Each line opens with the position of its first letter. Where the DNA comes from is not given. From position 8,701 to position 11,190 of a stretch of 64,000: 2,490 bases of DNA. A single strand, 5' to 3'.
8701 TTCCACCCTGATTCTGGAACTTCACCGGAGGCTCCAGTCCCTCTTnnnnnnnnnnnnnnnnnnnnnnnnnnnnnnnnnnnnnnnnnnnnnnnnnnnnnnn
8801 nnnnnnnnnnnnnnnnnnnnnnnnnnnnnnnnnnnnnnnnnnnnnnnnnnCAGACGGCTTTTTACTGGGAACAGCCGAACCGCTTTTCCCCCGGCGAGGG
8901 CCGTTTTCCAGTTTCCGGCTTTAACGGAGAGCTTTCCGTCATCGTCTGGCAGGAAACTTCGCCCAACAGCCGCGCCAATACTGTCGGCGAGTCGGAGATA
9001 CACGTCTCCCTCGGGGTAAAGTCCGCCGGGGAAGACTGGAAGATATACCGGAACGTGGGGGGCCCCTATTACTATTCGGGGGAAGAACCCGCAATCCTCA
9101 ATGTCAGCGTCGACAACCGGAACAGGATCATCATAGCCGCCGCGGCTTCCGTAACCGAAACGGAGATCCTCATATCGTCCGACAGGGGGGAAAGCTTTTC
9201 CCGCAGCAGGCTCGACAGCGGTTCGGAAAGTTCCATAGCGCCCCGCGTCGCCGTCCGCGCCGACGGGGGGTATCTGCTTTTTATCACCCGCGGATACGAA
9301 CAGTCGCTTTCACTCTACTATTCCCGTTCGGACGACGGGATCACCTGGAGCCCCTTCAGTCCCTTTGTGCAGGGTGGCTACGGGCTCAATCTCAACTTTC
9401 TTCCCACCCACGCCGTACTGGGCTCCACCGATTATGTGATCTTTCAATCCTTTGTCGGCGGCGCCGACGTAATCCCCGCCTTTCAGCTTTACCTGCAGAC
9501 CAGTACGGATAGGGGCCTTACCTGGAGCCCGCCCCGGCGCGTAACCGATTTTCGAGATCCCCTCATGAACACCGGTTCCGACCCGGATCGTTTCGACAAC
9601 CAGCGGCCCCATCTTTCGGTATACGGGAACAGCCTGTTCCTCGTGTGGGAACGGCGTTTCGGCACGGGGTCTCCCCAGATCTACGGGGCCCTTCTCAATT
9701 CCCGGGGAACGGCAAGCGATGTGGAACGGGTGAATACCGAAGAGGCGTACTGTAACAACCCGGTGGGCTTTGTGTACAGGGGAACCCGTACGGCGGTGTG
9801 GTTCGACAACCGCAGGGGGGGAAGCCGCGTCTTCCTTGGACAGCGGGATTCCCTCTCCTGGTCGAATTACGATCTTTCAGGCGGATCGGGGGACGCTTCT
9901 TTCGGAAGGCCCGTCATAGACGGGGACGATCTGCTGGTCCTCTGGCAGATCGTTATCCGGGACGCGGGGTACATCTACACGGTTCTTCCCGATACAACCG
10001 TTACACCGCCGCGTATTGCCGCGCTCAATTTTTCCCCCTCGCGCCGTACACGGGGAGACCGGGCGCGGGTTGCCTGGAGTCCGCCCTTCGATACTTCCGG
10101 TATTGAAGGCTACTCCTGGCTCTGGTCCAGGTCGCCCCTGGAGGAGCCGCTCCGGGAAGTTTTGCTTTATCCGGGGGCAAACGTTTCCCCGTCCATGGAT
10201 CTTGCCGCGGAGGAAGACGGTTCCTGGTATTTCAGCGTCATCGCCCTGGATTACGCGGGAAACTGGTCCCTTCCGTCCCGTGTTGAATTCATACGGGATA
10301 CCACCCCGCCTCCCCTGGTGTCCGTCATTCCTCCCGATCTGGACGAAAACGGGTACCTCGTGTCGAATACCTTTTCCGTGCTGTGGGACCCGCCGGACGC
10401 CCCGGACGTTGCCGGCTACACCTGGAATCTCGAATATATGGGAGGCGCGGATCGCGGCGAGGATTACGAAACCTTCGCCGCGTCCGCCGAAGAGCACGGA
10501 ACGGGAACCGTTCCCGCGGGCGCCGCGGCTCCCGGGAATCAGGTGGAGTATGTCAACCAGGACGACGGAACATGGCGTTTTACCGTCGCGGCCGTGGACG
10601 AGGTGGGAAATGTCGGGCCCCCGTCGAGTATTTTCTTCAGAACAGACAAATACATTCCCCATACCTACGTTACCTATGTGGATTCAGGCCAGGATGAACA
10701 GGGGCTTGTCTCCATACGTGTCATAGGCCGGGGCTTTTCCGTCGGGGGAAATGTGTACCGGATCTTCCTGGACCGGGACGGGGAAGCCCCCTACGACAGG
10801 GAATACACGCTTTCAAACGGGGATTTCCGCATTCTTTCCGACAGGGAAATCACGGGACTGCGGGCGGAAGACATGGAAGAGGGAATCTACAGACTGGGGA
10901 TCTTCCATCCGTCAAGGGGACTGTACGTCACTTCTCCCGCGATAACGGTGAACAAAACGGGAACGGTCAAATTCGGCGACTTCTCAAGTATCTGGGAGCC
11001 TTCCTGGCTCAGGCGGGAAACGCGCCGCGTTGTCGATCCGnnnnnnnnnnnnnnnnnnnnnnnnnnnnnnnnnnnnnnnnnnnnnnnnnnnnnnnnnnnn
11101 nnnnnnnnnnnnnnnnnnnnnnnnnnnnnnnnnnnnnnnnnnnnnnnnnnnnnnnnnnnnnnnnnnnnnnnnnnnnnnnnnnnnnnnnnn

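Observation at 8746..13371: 1541-aa three-pass chimera: sialidase-like BNR propeller + FN3 pair + second periplasmic module + HAMP + SpoIIE/PP2C phosphatase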

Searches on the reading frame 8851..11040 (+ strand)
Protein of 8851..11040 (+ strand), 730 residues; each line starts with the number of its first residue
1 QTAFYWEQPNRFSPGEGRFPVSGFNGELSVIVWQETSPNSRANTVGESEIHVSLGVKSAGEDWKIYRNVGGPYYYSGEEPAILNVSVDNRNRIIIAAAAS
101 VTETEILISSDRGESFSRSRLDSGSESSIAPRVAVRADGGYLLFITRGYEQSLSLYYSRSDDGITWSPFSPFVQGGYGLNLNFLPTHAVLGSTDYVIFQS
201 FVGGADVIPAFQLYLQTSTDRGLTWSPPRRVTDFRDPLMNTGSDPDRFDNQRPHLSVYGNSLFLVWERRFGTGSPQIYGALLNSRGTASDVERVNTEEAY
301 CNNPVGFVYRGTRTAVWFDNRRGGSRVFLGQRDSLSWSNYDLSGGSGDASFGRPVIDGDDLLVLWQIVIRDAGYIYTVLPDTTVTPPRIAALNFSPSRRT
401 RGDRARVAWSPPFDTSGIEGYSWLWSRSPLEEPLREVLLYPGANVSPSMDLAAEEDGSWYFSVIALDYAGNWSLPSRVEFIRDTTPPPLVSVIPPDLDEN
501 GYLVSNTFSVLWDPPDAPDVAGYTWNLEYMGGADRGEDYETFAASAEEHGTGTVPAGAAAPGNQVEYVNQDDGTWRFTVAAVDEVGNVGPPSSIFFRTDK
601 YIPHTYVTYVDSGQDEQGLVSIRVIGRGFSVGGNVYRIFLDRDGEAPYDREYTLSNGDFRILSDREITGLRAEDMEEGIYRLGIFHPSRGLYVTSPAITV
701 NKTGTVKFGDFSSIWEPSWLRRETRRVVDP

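Call 24: search_protein_representatives(protein=window:8851-11040:+)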
Query: 730 residues. Proteins with E-value up to 0.001 (for the whole library): 789; up to 1e-10: 366; up to 1e-30: 201. The best 150 are listed.
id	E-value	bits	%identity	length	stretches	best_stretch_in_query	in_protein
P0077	7.7e-248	840.9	53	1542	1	1-728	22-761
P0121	1.7e-240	816.6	50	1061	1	3-728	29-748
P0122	1.1e-181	622.1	47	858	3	4-282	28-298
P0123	4.1e-170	583.9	40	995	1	1-727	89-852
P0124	2.4e-163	561.5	51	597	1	3-548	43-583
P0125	3.1e-156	538.0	38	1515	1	4-720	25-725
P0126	3.0e-154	531.4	38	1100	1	4-712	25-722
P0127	1.3e-151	522.7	39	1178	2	5-367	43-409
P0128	1.4e-150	519.3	42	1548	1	2-720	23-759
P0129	1.5e-148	512.6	41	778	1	4-708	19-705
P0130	2.0e-148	512.2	39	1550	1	4-721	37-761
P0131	7.8e-146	503.6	42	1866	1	4-723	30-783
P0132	2.0e-145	502.3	40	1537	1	4-721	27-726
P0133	3.9e-145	501.3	40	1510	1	4-724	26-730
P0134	6.6e-145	500.5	41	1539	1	4-727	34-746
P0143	7.4e-137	473.9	36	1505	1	4-720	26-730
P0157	3.0e-123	428.9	34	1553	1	4-725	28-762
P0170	1.9e-114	399.8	33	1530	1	4-719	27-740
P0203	7.3e-98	345.0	31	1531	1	5-725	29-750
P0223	1.1e-87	311.3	34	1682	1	69-714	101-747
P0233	4.2e-84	299.5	30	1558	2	4-533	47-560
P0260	4.8e-71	256.3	28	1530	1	15-718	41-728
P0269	1.7e-61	224.7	28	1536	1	6-713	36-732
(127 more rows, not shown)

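Call 26: list_cluster_members(proteins=[P0125, P0143, P0157, P0170, P0203, P0233, P0260, P0269, P0131, P0223])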
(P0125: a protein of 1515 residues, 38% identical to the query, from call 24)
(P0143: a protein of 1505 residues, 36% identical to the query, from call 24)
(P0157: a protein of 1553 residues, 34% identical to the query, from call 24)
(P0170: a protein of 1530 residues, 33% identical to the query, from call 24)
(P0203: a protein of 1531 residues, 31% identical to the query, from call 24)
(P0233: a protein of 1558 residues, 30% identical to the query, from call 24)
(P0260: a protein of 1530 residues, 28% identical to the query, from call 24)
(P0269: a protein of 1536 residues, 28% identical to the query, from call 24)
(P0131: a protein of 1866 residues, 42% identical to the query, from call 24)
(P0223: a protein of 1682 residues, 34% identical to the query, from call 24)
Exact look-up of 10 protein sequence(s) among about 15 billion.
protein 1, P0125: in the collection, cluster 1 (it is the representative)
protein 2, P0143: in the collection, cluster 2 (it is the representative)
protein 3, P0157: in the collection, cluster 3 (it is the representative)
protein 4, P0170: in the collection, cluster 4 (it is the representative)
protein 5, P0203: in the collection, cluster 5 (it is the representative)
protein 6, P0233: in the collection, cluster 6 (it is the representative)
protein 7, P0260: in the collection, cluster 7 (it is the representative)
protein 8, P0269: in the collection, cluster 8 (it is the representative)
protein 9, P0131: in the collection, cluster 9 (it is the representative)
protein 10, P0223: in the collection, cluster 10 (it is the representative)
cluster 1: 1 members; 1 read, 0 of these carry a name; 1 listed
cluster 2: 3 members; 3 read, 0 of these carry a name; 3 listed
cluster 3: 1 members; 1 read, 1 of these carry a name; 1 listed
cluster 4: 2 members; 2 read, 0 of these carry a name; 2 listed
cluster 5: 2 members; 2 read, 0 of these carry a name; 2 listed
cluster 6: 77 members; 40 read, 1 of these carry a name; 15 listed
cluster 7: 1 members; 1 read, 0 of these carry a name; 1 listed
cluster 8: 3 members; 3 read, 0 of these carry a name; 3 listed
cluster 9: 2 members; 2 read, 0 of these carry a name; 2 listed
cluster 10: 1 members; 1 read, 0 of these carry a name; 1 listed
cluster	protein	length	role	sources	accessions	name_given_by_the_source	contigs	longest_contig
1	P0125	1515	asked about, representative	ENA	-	-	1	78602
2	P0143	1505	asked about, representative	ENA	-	-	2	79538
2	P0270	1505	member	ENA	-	-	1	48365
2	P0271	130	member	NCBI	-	-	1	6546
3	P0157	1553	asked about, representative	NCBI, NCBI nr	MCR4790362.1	MAG: SpoIIE family protein phosphatase [Treponemataceae bacterium] | SpoIIE family protein phosphatase [Treponemataceae bacterium]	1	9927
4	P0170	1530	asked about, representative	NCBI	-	-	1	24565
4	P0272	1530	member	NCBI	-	-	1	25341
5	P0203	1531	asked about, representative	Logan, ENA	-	-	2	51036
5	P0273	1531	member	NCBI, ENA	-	-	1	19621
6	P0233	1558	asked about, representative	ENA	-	-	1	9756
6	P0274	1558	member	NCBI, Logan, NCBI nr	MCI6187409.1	MAG: SpoIIE family protein phosphatase [Spirochaetia bacterium] | SpoIIE family protein phosphatase [Spirochaetia bacterium]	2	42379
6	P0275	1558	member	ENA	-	-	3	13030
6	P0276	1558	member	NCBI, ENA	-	-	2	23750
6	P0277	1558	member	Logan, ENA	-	-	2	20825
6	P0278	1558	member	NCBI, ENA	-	-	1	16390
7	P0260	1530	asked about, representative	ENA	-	-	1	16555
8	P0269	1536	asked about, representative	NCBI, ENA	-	-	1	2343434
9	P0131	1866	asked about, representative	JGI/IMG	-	-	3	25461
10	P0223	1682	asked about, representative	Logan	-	-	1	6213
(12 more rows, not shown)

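Call 41: predict_structure(alignment_id=A2)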
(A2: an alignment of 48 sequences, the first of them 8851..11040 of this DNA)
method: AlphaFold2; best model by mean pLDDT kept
length: 730 residues; sequences in the alignment: 48
mean_pLDDT: 88.8   pTM: 0.70
mean pLDDT of the five models: 88.8, 88.6, 88.1, 87.8, 87.3
residues with pLDDT >= 90: 491; 70-90: 185; 50-70: 28; < 50: 26
segments of 3 or more residues with pLDDT < 50: 40-42, 709-730
pLDDT, mean of each block of 10 residues (from residue 1): 81 94 94 82 69 95 95 90 95 95 94 95 79 95 91 91 94 88 94 96 74 96 95 83 84 95 96 93 91 91 96 96 93 90 87 92 94 93 95 96 95 92 97 95 76 96 96 97 95 92 92 94 94 76 84 87 92 93 95 93 82 79 88 90 90 93 90 84 90 85 59 38 43
secondary structure, 60 per line:
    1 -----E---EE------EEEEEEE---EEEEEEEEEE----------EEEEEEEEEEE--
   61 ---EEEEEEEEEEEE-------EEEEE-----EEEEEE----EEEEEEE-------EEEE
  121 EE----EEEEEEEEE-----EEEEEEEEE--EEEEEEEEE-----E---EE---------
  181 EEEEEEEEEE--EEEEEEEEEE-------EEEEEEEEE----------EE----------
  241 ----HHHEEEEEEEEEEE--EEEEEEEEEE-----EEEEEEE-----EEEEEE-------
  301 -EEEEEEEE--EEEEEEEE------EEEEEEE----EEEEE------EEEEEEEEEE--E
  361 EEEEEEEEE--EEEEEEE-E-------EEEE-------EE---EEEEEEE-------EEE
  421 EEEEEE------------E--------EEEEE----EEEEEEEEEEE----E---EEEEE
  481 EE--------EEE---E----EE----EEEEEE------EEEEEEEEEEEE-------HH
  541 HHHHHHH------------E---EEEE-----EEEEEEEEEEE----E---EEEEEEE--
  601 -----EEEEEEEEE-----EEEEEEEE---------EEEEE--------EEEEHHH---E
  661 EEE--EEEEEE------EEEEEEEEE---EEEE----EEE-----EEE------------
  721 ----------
elements in order (helices of 4 or more, strands of 3 or more residues): E18-24 E28-37 E48-58 E64-75 E83-87 E93-98 E103-109 E117-122 E127-135 E141-149 E152-160 E181-190 E193-202 E210-218 E248-258 E261-270 E276-282 E288-293 E302-309 E312-319 E326-332 E337-341 E348-357 E360-369 E372-378 E388-391 E404-410 E418-426 E448-452 E457-467 E476-482 E491-493 E508-513 E520-531 H539-547 E564-567 E573-583 E592-598 E606-614 E620-627 E637-641 E650-653 E660-663 E666-671 E678-686 E690-693 E698-700 E706-708

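Call 45: fold_search(model_id=the predicted structure, library=pdb)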
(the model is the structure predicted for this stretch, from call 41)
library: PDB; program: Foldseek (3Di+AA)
matches with E <= 10: 1478; with E <= 0.001: 736
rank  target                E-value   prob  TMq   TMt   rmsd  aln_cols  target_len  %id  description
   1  9oz1_A                3.3e-13  1.00  0.20  0.19  30.1       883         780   11  Cryo-EM structure of chicken ROS1 in apo-state. Cryo-EM refinement is focused on the "leg" region of chicken ROS1. (released 2026-02-25)
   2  5muk                  1.7e-12  1.00  0.37  0.66   6.8       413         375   16  Glycoside Hydrolase BT3686 (released 2017-04-26)
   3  5mul                  4.0e-11  1.00  0.37  0.66   6.8       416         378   16  Glycoside Hydrolase BT3686 bound to Glucuronic Acid (released 2017-04-26)
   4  8q6t_I                6.5e-11  1.00  0.17  0.13  71.5       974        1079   10  Helical reconstruction of the relaxed thick filament from FIB milled left ventricular mouse myofibrils (released 2023-11-01)
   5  4irt                  6.8e-11  1.00  0.39  0.66   6.6       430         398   14  Crystal structure of a putative neuraminidase (BACOVA_03493) from Bacteroides ovatus ATCC 8483 at 1.74 A resolution (released 2013-03-13)
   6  8g4l_am               7.8e-11  1.00  0.17  0.13  74.4       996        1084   10  Cryo-EM structure of the human cardiac myosin filament (released 2023-11-01)
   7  1wcq_A                9.3e-11  1.00  0.31  0.37  29.3       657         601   13  Mutagenesis of the Nucleophilic Tyrosine in a Bacterial Sialidase to Phenylalanine. (released 2005-10-12)
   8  1wcq_C                1.2e-10  1.00  0.27  0.31  30.3       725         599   12  Mutagenesis of the Nucleophilic Tyrosine in a Bacterial Sialidase to Phenylalanine. (released 2005-10-12)
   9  1eut                  1.5e-10  1.00  0.27  0.31  30.2       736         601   12  SIALIDASE, LARGE 68KD FORM, COMPLEXED WITH GALACTOSE (released 1997-01-11)
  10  2ber                  1.7e-10  1.00  0.26  0.30  28.8       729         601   12  Y370G Active Site Mutant of the Sialidase from Micromonospora viridifaciens in complex with beta-Neu5Ac (sialic acid). (released 2005-04-04)
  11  5mvh                  1.9e-10  1.00  0.39  0.67   6.5       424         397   14  Glycoside Hydrolase BACCELL_00856 (released 2017-04-26)
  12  7esl                  1.9e-10  1.00  0.37  0.61   8.0       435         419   14  Crystal structure of a L-rhamnose-alpha-1,4-D-glucuronate lyase from Fusarium oxysporum 12S, N247A N-glycan free form (released 2021-08-04)
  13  1w8o_A                2.3e-10  1.00  0.27  0.32  29.4       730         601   12  Contribution of the Active Site Aspartic Acid to Catalysis in the Bacterial Neuraminidase from Micromonospora viridifa (released 2004-09-29)
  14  2w38                  2.9e-10  1.00  0.31  0.49  18.4       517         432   13  Crystal structure of the pseudaminidase from Pseudomonas aeruginosa (released 2008-12-23)
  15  5mum                  3.7e-10  1.00  0.38  0.66   6.6       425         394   15  Glycoside Hydrolase BACINT_00347 (released 2017-04-26)
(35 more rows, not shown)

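Call 48: find_homologous_proteins(query=P0269)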
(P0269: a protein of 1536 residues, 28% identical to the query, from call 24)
Query P0269 (1536 aa): 5 proteins with E <= 0.001 among 8000 candidates.
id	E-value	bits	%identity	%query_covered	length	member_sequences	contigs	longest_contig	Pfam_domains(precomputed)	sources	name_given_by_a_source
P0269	0.0e+0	3402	100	100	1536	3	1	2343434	PF07228.18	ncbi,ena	-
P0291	3.5e-202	692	32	90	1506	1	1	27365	PF07228.18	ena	-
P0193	1.3e-183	631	31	97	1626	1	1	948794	PF13088.13,PF07228.18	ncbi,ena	-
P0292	6.7e-145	502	28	98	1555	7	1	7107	PF00672.31,PF07228.18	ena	-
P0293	1.5e-131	458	27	98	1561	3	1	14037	PF07228.18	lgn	-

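Call 78: search_protein_families(library=ncbifam, proteins=[window:8851-11025:+], max_evalue=0.1)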
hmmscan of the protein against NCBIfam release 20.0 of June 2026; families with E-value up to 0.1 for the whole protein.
window:8851-11025:+ (725 aa): 1 family
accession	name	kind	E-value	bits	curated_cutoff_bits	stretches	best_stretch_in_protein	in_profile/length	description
NF047446.1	barrel_OmpL47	domain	0.0028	18.1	40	0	570-594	40-64/68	OmpL47-type beta-barrel domain-containing protein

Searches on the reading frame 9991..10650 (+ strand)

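Call 73: search_protein_families(library=pfam, proteins=[window:9991-10650:+], max_evalue=10)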
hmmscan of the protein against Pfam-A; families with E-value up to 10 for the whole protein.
window:9991-10650:+ (220 aa): 3 families
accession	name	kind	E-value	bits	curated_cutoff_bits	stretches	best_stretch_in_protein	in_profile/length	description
PF19077.6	Big_13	-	0.00015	22.6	27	2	189-217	71-99/102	Bacterial Ig-like domain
PF11382.13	MctB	-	0.08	13.1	25.6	1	153-206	217-272/306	Copper transport outer membrane protein, MctB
PF00041.27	fn3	-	0.11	13.2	25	0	19-42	10-33/84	Fibronectin type III domain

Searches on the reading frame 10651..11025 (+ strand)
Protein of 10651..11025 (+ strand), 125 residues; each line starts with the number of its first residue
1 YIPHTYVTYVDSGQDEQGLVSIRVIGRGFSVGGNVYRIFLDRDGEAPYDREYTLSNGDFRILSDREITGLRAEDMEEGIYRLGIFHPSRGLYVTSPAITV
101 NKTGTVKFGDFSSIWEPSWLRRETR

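Call 73: search_protein_families(library=pfam, proteins=[window:10651-11025:+], max_evalue=10)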
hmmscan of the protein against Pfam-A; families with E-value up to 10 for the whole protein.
window:10651-11025:+ (125 aa): 0 families
